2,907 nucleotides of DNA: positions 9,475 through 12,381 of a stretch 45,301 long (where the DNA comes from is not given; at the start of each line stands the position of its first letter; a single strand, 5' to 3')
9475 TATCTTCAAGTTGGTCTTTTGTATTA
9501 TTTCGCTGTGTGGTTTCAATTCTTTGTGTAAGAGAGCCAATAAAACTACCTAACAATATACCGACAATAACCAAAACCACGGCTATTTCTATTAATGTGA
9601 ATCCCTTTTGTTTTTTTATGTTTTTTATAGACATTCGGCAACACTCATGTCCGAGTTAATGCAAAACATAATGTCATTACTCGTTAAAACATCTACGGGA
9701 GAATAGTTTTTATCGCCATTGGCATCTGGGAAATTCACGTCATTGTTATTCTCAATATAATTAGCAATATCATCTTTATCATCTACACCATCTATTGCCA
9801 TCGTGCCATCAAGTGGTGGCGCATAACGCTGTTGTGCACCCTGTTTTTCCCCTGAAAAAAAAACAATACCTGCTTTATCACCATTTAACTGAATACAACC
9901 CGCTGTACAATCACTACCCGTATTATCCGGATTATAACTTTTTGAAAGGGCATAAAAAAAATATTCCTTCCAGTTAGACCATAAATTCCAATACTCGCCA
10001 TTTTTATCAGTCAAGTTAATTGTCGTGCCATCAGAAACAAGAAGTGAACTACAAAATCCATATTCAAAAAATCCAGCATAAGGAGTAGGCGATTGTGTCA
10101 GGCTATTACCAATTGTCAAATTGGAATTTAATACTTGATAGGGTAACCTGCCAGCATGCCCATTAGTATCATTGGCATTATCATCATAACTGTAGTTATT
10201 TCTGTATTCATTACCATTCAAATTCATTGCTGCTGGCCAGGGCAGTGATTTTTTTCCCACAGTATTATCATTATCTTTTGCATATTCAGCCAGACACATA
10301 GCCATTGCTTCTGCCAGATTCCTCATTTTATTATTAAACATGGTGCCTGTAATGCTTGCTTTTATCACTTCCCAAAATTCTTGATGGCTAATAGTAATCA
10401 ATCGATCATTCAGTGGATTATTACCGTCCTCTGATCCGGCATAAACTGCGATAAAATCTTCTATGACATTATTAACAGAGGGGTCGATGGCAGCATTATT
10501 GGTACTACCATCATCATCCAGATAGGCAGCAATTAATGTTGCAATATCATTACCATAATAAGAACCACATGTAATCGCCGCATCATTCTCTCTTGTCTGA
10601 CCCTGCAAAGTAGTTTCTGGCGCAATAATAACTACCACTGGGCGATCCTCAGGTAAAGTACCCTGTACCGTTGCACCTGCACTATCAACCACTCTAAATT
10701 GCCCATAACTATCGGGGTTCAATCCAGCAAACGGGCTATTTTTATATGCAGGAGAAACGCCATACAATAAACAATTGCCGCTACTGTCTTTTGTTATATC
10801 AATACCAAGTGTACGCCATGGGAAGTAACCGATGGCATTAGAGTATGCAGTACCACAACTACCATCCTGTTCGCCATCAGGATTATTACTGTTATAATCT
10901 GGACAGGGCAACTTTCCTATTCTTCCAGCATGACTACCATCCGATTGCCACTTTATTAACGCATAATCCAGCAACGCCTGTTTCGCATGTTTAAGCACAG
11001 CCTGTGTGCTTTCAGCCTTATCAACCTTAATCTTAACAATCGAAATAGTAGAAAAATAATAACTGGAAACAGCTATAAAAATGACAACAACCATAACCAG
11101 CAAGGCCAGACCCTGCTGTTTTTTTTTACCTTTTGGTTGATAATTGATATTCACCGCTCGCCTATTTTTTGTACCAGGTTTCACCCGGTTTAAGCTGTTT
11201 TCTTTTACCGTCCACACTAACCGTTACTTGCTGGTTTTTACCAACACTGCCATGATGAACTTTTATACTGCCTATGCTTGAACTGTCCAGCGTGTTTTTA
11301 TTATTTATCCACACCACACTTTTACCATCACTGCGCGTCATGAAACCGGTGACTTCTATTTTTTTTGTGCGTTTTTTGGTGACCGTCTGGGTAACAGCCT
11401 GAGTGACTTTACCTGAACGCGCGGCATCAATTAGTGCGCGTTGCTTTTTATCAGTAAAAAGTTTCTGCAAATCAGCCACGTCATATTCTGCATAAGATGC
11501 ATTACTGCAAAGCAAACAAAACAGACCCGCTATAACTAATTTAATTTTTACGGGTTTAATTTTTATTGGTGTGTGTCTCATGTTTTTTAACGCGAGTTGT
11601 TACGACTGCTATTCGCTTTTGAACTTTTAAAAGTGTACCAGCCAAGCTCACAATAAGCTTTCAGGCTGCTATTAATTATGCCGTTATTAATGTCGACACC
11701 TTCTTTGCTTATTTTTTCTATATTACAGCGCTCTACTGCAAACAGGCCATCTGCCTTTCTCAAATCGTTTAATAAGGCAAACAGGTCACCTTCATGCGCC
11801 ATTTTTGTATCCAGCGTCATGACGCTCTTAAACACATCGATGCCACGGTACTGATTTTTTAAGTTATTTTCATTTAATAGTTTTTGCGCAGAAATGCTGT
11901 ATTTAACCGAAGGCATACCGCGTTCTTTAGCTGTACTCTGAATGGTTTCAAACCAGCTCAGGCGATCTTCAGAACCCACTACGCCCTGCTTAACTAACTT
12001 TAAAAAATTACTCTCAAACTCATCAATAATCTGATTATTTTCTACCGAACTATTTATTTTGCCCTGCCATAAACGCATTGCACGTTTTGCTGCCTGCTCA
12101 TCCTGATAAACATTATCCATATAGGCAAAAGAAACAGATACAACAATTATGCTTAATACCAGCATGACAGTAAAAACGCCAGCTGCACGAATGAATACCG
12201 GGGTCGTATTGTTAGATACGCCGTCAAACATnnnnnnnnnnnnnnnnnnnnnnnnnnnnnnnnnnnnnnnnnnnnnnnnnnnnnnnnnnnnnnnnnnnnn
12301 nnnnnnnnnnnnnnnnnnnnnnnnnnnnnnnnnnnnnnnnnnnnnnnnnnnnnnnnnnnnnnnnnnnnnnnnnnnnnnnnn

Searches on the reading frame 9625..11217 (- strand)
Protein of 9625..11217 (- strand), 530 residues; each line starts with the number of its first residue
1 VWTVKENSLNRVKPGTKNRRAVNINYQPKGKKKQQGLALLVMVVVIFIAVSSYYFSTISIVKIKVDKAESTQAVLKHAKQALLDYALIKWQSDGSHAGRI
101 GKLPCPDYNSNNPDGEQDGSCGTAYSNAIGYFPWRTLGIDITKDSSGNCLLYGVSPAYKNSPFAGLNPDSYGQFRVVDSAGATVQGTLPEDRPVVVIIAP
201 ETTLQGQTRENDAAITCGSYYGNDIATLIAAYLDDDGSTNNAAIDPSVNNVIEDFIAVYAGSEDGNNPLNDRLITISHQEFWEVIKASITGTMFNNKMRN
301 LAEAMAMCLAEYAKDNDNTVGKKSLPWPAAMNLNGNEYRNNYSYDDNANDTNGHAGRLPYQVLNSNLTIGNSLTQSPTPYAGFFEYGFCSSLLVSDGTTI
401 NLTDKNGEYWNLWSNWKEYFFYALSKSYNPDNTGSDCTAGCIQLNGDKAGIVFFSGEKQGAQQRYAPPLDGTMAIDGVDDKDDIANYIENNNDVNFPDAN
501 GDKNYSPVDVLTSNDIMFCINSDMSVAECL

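Call 3: search_protein_families(library=pfam, proteins=[window:9625-11217:-], max_evalue=0.01)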
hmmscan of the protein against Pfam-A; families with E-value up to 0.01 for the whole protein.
window:9625-11217:- (530 aa): 0 families

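Call 14: search_solved_structures(query=window:9625-11217:-, max_evalue=1)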
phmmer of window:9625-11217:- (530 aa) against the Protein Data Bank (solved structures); distinct sequences matched with E-value up to 1: 1.
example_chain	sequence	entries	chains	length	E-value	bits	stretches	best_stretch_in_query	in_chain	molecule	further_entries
2qmi_A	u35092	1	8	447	0.44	12.5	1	61-169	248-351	Pbp related beta-lactamase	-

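Call 33: search_protein_families(library=ncbifam, proteins=[window:9625-11217:-], max_evalue=0.01)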
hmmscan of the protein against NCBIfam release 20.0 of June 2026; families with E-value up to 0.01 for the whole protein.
window:9625-11217:- (530 aa): 0 families
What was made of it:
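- On GspK/PilX-type tip pseudopilin (for 9625-11154): No Pfam or NCBIfam hit (calls 3, 33).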

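Call 69: find_homologous_proteins(query=window:9625-11127:-, max_evalue=0.001)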
Query window:9625-11127:- (500 aa): 121 proteins with E <= 0.001 among 8000 candidates; the best 120 are listed.
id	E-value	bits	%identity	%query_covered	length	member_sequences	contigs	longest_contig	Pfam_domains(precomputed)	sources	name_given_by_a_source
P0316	1.2e-259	880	75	100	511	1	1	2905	-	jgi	jgi:hypothetical protein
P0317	3.5e-234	796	70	98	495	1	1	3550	-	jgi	jgi:hypothetical protein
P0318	9.3e-234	795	69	100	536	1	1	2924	-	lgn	-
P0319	7.7e-218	743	65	100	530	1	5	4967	-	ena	-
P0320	9.0e-217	739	64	100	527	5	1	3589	-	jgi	jgi:hypothetical protein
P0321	1.4e-211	722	63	100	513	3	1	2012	-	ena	-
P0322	7.5e-206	703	63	98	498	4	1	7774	-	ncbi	ncbi:MAG: hypothetical protein DRQ44_04560, partial [Gammaproteobacteria bacterium]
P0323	2.4e-205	701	61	100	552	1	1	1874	-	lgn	-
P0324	2.7e-198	678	61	100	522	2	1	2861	-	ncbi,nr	ncbi:MAG: hypothetical protein KAT61_03280 [Gammaproteobacteria bacterium]|nr:hypothetical protein [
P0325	1.7e-192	659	60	100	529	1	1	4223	-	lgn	-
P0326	2.2e-189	649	60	100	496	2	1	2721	-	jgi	-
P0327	1.4e-188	646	60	100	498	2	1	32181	-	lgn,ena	-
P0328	6.1e-188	644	60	100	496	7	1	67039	-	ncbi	-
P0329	3.2e-187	642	59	100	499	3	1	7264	-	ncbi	-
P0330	1.0e-186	640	59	100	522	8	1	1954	-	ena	-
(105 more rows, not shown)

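Call 82: predict_structure(alignment_id=A3)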
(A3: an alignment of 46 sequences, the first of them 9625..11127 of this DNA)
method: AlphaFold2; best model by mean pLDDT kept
length: 500 residues; sequences in the alignment: 46
mean_pLDDT: 89.9   pTM: 0.87
mean pLDDT of the five models: 89.9, 89.6, 88.7, 88.1, 88.0
residues with pLDDT >= 90: 335; 70-90: 136; 50-70: 29; < 50: 0
segments of 3 or more residues with pLDDT < 50: none
pLDDT, mean of each block of 10 residues (from residue 1): 71 88 76 87 97 93 84 91 88 92 94 89 95 92 96 95 97 79 64 69 88 89 94 88 97 92 95 98 94 95 81 92 95 92 66 87 96 93 95 97 88 96 95 92 92 94 94 94 94 95
secondary structure, 60 per line:
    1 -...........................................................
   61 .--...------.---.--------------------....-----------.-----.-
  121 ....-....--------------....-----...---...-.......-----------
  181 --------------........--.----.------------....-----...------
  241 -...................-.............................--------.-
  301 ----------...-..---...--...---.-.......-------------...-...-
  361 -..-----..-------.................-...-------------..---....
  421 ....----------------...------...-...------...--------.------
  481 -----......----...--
elements in order: H2-61 E98-101 E121-124 E144-147 E153-155 E163-169 H195-202 E223-226 E242-247 H248-260 H262-290 E325-327 H333-339 H378-389 E390-394 E417-424 E486-491 E496-498
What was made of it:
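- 9625..11154 (-): ~509-aa pilin-like protein: leader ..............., hydrophobic helix without Glu5, large Cys-rich head with no PDB match. AF2 pLDDT 89.9 and pTM 0.87 (call 82).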

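Call 85: fold_search(model_id=the predicted structure, library=pdb)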
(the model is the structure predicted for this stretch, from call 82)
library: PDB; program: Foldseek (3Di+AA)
matches with E <= 10: 25; with E <= 0.001: 0
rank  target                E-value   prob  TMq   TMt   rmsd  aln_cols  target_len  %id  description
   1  6oqv_B                1.6e+00  0.01  0.06  0.06  12.6       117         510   13  E. coli ATP Synthase State 2b (released 2020-06-03)
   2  9o1h_B                1.7e+00  0.03  0.04  0.04  10.1        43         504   30  Pseudomonas aeruginosa ATPase State3 (released 2025-12-10)
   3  6oqs_B                1.7e+00  0.01  0.06  0.06  13.5       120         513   14  E. coli ATP synthase State 1b (released 2020-06-03)
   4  5fl7_A                1.9e+00  0.01  0.04  0.04  12.2        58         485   22  Structure of the F1c10 complex from Yarrowia lipolytica ATP synthase (released 2016-06-29)
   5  7tjy_C                3.5e+00  0.01  0.07  0.07  13.4       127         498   15  Yeast ATP synthase State 1catalytic(a) without exogenous ATP backbone model (released 2022-04-20)
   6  9uwh_k                3.9e+00  0.02  0.05  0.17   7.3        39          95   13  human mitoribosome trapped by retapamulin (released 2025-10-29)
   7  6b8h_C                3.9e+00  0.01  0.04  0.04  11.6        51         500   22  Mosaic model of yeast mitochondrial ATP synthase monomer (released 2018-01-17)
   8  5nrh_B                4.7e+00  0.00  0.05  0.06  18.4       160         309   12  Crystal structure of Burkholderia pseudomallei D-alanine-D-alanine ligase in complex with AMP (released 2018-05-30)
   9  7am2_Ae               5.3e+00  0.02  0.04  0.07   6.8        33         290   21  Intermediate assembly of the Large subunit from Leishmania major mitochondrial ribosome (released 2021-04-28)
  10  4egq_B                5.3e+00  0.01  0.05  0.07  13.3        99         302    8  Crystal structure of D-alanine-D-alanine ligase B from Burkholderia pseudomallei (released 2012-04-11)
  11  6yny_C1               5.3e+00  0.01  0.04  0.04  11.7        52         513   17  Cryo-EM structure of Tetrahymena thermophila mitochondrial ATP synthase - F1Fo composite dimer model (released 2020-09-30)
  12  3l4d_C                6.8e+00  0.01  0.09  0.10  16.5       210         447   10  Crystal structure of sterol 14-alpha demethylase (CYP51) from Leishmania infantum in complex with fluconazole (released 2009-12-29)
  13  6q45_K                7.7e+00  0.00  0.04  0.04  11.3        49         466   16  F1-ATPase from Fusobacterium nucleatum (released 2019-07-10)
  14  6q45_C                7.7e+00  0.00  0.04  0.04  11.4        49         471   16  F1-ATPase from Fusobacterium nucleatum (released 2019-07-10)
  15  4egq_C                8.2e+00  0.00  0.04  0.06  13.7       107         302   12  Crystal structure of D-alanine-D-alanine ligase B from Burkholderia pseudomallei (released 2012-04-11)
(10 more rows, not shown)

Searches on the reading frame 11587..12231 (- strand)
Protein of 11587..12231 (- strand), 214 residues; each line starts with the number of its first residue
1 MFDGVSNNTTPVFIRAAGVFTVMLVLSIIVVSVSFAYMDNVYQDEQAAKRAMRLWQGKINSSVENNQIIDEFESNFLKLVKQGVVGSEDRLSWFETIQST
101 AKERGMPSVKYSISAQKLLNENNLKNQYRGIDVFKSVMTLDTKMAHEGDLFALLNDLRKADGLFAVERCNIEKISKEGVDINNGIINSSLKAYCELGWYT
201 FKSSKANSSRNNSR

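Call 3: search_protein_families(library=pfam, proteins=[window:11587-12231:-], max_evalue=0.01)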
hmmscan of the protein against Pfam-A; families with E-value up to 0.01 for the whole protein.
window:11587-12231:- (214 aa): 0 families

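Call 4: search_protein_families(library=ncbifam, proteins=[window:11587-12231:-], max_evalue=0.01)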
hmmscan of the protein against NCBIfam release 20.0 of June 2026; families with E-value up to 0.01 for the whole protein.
window:11587-12231:- (214 aa): 0 families

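Call 86: search_protein_families(library=pfam, proteins=[window:11587-12231:-], max_evalue=5)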
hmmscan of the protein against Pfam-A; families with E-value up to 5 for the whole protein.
window:11587-12231:- (214 aa): 1 family
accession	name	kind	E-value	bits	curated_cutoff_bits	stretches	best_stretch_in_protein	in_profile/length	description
PF18107.7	HTH_ABP1_N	-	0.041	14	22.5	1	47-85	8-46/61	Fission yeast centromere protein N-terminal domain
